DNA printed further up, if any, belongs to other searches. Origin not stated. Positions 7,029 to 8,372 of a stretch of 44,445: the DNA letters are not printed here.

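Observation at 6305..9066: Compact AT-rich operon: RHH regulator, LemA, Nudix::metallophosphoesterase fusion, 2H phosphoesterase and a 37-aa membrane peptide; candidate undescribed nucleotide-signal or RNA-end processing module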

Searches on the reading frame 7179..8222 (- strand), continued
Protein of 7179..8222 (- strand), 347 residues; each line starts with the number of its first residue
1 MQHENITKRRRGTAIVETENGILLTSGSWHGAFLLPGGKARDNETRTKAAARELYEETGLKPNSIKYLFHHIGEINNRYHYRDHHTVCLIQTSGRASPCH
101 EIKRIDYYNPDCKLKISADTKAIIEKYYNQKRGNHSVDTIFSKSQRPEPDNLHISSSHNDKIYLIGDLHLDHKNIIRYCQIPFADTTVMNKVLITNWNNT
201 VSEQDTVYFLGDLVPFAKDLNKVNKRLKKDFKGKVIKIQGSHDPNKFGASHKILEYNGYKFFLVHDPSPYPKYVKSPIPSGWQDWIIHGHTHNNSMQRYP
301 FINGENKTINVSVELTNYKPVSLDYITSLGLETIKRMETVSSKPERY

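Call 19: search_solved_structures(query=window:7179-8222:-, max_evalue=0.01, show_alignments=2)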
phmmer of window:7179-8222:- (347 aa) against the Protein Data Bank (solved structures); distinct sequences matched with E-value up to 0.01: 14.
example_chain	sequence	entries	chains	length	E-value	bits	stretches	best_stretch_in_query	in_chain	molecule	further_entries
3f13_A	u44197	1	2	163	1.1e-17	67.2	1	9-130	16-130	putative nudix hydrolase family member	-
1xm7_A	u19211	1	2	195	4.4e-10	42.3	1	161-326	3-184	hypothetical protein aq_1665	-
2azw_A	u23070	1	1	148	0.00032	23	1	15-86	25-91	MutT/nudix family protein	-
1jrk_A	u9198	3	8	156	0.0011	21.2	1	16-72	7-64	Nudix homolog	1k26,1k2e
1sjy_A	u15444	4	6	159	0.0016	20.7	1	10-75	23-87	MutT/nudix family protein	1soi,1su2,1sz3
3id9_A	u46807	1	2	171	0.002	20.4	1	4-68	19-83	MutT/NUDIX family protein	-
6fl4_A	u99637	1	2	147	0.003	19.8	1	26-68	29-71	Nudix hydrolase 1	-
5gp0_E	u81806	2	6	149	0.0031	19.8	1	26-68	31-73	Nudix hydrolase 1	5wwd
6dby_A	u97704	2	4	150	0.0032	19.7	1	26-68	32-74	Nudix hydrolase 1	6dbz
4jzu_A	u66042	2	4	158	0.0061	18.8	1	32-70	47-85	RNA PYROPHOSPHOHYDROLASE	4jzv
2duk_A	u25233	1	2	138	0.0064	18.7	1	17-67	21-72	MS0616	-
7nnj_A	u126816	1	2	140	0.0067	18.7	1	17-67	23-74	Diphosphoinositol polyphosphate phosphohydrolase 2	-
2rrk_A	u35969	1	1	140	0.0068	18.6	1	14-82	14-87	CTP pyrophosphohydrolase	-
3smd_A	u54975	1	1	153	0.007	18.6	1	13-83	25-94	MutT/NUDIX family protein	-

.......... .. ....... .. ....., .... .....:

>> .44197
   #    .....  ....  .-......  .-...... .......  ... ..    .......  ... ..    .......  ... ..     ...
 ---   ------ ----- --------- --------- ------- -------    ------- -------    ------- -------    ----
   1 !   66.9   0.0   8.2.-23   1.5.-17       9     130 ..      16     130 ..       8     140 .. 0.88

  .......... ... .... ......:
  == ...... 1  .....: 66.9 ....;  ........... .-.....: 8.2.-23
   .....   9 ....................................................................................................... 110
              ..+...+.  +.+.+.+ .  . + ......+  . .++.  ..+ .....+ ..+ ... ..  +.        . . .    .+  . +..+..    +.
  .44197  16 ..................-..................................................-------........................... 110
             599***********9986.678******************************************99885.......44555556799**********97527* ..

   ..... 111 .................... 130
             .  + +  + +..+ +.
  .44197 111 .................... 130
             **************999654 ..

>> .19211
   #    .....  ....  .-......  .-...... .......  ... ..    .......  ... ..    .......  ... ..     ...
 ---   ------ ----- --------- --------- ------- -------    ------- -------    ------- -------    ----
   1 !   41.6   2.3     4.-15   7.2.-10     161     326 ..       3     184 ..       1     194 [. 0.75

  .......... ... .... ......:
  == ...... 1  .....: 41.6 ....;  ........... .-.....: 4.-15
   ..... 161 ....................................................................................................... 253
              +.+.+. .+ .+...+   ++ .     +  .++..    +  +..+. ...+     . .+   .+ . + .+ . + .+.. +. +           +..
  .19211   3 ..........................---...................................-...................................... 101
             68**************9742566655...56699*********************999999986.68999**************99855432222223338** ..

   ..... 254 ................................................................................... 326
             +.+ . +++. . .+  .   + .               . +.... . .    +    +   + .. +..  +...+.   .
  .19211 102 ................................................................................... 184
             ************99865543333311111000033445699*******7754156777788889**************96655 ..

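Call 35: find_related_loci(query=A1, collection=genome_contigs, flank=6000)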
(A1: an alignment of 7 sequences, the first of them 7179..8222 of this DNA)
Query A1 (347 aa) in genome_contigs; peptide patterns used: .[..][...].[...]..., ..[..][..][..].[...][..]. (x = any residue, [..] = any of these).
65 stretches matched a pattern; 18 encode a relative of the query (tblastn E <= 1e-3); 18 distinct loci.
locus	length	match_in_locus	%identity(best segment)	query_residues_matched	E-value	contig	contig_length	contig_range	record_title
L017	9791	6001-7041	80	1-347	0e+0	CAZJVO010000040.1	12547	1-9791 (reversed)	MAG TPA_asm: uncultured Dehalococcoidales bacterium isolate SRP239243_co2_209 genome assembly, contig: NODE_8569_length_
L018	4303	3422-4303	86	1-294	0e+0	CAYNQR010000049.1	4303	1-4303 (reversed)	MAG TPA_asm: uncultured Dehalococcoidales bacterium isolate binchicken_co43_317 genome assembly, contig: NODE_34707_leng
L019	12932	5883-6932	79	1-347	0e+0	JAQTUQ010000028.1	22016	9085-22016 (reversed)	MAG: Dehalococcoidales bacterium isolate STB_68 NODE_5266_length_22016_cov_4.093197_Sandtown_B, whole genome shotgun seq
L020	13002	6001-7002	55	1-347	4e-118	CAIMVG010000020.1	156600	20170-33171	MAG: uncultured Dehalococcoidia bacterium isolate KR_bin-3015 genome assembly, contig: bin-3015:20/29, whole genome shot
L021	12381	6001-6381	79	5-131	5e-63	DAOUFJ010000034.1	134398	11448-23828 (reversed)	MAG TPA_asm: Dehalococcoidales bacterium isolate R103_7 k99_397820, whole genome shotgun sequence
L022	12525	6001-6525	46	162-344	1e-44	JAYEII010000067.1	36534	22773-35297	MAG: Methanobacteriota archaeon isolate MAG195 MAG195_68, whole genome shotgun sequence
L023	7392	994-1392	58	5-134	9e-43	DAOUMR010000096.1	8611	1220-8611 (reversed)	MAG TPA_asm: Dehalococcoidales bacterium isolate W73_240 k137_280733, whole genome shotgun sequence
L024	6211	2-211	87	277-346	7e-36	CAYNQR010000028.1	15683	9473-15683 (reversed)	MAG TPA_asm: uncultured Dehalococcoidales bacterium isolate binchicken_co43_317 genome assembly, contig: NODE_6718_lengt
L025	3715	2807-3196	50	8-134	1e-33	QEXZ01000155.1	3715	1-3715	MAG: Methanomicrobiales archaeon isolate M5.MMPM 155, whole genome shotgun sequence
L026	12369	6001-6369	52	5-136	2e-32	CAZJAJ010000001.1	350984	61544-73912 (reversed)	MAG TPA_asm: uncultured Methanosarcinales archaeon isolate SRP334346_co1_96 genome assembly, contig: NODE_25_length_3509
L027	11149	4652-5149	40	8-171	7e-32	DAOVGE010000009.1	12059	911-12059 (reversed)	MAG TPA_asm: Methanosarcinales archaeon isolate CSMAG_1127 CSMAG_1127_k141_3649134_length_12059_cov_9.9834, whole genome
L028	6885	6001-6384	49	6-134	6e-31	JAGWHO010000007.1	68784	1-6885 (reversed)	MAG: Candidatus Micrarchaeota archaeon isolate REEA81 REEA81_7_length_68784_cov_8.169139, whole genome shotgun sequence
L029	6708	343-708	50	12-131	2e-30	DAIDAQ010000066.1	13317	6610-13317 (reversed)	MAG TPA_asm: Candidatus Micrarchaeaceae archaeon isolate clean1843 k141_309482, whole genome shotgun sequence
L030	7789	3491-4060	34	161-347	2e-28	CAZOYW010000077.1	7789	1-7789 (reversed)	MAG TPA_asm: uncultured bacterium isolate SRP192927_co7_26 genome assembly, contig: NODE_20551_length_7789_cov_4.127230,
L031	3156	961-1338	46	9-132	6e-27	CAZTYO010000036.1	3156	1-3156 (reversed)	MAG TPA_asm: Candidatus Woesearchaeota archaeon isolate SRP077602_co5_339 genome assembly, contig: NODE_104978_length_31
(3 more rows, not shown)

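Call 54: search_protein_families(library=pfam, proteins=[L017:7091-7888:+, L015:1832-2536:+, L007:2002-3150:+, L019:7700-8224:+], max_evalue=0.01)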
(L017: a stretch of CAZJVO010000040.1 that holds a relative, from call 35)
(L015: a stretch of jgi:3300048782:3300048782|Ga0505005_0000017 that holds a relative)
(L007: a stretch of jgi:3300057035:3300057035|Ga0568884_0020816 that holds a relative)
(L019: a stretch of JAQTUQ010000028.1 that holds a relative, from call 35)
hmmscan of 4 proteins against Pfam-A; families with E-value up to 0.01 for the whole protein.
L017:7091-7888:+ (266 aa): 0 families

L015:1832-2536:+ (235 aa): 0 families

L007:2002-3150:+ (383 aa): 0 families

L019:7700-8224:+ (175 aa): 0 families

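Call 68: search_dna_similar(query=window:7179-8222:-, collection=plasmids, mode=protein, max_rows=15)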
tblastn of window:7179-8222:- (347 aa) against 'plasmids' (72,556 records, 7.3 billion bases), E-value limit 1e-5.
Records with a match: 116; places in all: 118; records where one place covers at least 80% of the query: 0.
Best place of each record, by identity: <60% 116.
By first word of the organism name: Sinorhizobium 63; Halobacterium 8; Rhizobium 6; Bacillus 5; Halomicrobium 4; Clostridium 3; Methylobacterium 3; Natribaculum 2; Haloplanus 2; Caballeronia 2; and 16 more.
By predicted mobility (MOB-suite, as given by PLSDB): mobilizable 62; non-mobilizable 51; conjugative 3.
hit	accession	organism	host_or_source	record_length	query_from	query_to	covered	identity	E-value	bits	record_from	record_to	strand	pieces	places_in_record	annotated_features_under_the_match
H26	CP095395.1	Natribaculum longum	cell culture,saline soil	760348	159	344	54%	41.0%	1e-31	133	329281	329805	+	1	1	none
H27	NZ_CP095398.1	Natribaculum luteum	cell culture,brine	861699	159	344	54%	41.0%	1e-31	133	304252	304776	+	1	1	metallophosphoesterase family protein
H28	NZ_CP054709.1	Halarchaeum sp. CBA1220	solar salt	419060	149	341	56%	34.0%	3e-28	122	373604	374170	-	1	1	metallophosphoesterase family protein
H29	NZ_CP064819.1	Bacillus subtilis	Solanum lycopersicum,tissue sample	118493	163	328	48%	36.3%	3e-12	76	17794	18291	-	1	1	metallophosphoesterase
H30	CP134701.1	Natrialbaceae archaeon CCL63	cell culture,lake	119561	143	329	54%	32.1%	1e-19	97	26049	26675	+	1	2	record has no annotation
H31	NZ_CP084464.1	Halomicrobium salinisoli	cell culture,gobi saline soil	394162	163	328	48%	35.8%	7e-26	115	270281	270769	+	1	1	metallophosphoesterase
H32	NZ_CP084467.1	Halomicrobium salinisoli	cell culture,gobi saline soil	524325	163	328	48%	35.8%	4e-25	114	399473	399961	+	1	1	metallophosphoesterase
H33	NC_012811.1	Methylorubrum extorquens AM1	-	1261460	126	340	62%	27.2%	3e-8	63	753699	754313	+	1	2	none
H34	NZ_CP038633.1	Halobacterium salinarum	cell culture,DSM:3754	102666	159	324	48%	34.1%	7e-15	83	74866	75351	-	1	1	metallophosphoesterase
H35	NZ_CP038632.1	Halobacterium salinarum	cell culture,DSM:3754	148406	159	324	48%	34.1%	7e-15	83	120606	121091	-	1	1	metallophosphoesterase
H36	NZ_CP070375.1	Halobacterium sp. GSL-19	Brine,Brine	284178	159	324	48%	34.1%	7e-15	83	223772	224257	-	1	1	metallophosphoesterase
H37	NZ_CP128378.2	Halobacterium salinarum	-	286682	159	324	48%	34.1%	7e-15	83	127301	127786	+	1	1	metallophosphoesterase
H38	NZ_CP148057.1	Halobacterium salinarum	Whole genome,Hypersaline lake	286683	159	324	48%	34.1%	7e-15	83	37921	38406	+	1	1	metallophosphoesterase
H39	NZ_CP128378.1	Halobacterium salinarum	-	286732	159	324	48%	34.1%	7e-15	83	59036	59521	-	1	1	metallophosphoesterase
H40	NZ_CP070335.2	Halobacterium sp. BOL4-2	Salt,Salt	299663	159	324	48%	34.1%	7e-15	83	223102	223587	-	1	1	metallophosphoesterase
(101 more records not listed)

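Call 69: get_annotated_region(hit=H27, flank=5000)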
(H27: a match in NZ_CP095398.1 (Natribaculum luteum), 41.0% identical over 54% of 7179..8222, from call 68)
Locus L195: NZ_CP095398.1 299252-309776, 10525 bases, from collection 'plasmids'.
description: Natribaculum luteum strain IBRC-M 10912 plasmid unnamed1, complete sequence
organism: Natribaculum luteum (NCBI taxid 1586232)
taxonomy: Archaea; Euryarchaeota; Halobacteria; Halobacteriales; Natrialbaceae; Natribaculum; Natribaculum luteum
host: -; source: cell culture,brine; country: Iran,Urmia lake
typing (MOB-suite, as given by PLSDB): non-mobilizable
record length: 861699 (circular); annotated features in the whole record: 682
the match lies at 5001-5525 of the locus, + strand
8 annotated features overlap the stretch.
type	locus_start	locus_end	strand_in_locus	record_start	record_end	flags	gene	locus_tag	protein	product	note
CDS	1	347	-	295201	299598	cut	-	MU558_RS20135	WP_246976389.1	hypothetical protein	-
CDS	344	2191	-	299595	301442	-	-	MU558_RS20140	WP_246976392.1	hypothetical protein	-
CDS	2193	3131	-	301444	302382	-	-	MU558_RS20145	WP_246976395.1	MoxR family ATPase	-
CDS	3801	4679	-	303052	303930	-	-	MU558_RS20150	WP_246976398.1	poly-gamma-glutamate hydrolase family protein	-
CDS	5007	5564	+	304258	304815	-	-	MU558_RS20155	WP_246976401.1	metallophosphoesterase family protein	-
CDS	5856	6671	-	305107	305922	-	-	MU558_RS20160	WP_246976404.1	hypothetical protein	-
CDS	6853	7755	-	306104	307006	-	-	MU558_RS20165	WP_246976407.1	hypothetical protein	-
CDS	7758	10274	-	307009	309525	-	-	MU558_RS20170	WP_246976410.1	tubulin-like doman-containing protein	-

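Call 70: get_annotated_region(hit=H28, flank=5000)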
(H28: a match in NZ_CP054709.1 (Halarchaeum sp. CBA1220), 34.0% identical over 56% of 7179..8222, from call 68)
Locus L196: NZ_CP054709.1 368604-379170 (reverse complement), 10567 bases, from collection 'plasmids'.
description: Halarchaeum sp. CBA1220 plasmid pCBA1220-02, complete sequence
organism: Halarchaeum sp. CBA1220 (NCBI taxid 1853682)
taxonomy: Archaea; Euryarchaeota; Halobacteria; Halobacteriales; Halobacteriaceae; Halarchaeum; Halarchaeum sp. CBA1220
host: -; source: solar salt; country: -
typing (MOB-suite, as given by PLSDB): non-mobilizable; mating-pair formation MPF_T
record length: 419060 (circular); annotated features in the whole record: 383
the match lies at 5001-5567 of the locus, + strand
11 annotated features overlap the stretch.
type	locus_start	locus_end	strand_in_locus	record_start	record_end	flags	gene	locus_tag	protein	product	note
CDS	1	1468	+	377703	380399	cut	-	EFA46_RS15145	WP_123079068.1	serine/threonine-protein kinase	GO:0006468 - protein phosphorylation [Evidence IEA]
CDS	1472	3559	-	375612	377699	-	-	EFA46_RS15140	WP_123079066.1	hypothetical protein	-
CDS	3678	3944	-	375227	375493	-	-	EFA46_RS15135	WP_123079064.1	hypothetical protein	-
CDS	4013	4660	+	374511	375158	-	-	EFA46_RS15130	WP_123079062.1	hypothetical protein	-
CDS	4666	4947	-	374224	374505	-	-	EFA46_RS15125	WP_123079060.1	hypothetical protein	-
CDS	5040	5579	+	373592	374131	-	-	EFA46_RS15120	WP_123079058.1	metallophosphoesterase family protein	-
CDS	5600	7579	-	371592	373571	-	-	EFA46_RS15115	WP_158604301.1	cold shock domain-containing protein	-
CDS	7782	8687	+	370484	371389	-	-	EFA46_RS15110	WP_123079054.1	metallophosphoesterase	-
CDS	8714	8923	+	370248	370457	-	-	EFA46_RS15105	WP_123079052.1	hypothetical protein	-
CDS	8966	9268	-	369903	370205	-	-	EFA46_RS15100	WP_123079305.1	hypothetical protein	-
CDS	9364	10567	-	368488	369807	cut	-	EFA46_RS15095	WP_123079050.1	RNA-guided endonuclease TnpB family protein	-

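Call 87: search_protein_families(library=ncbifam, proteins=[L015:1832-2536:+, L017:7091-7888:+], max_evalue=0.01)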
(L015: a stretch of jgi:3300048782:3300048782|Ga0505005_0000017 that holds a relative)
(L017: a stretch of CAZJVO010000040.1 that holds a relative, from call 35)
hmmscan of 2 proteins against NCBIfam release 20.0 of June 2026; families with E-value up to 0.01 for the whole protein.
L015:1832-2536:+ (235 aa): 0 families

L017:7091-7888:+ (266 aa): 0 families
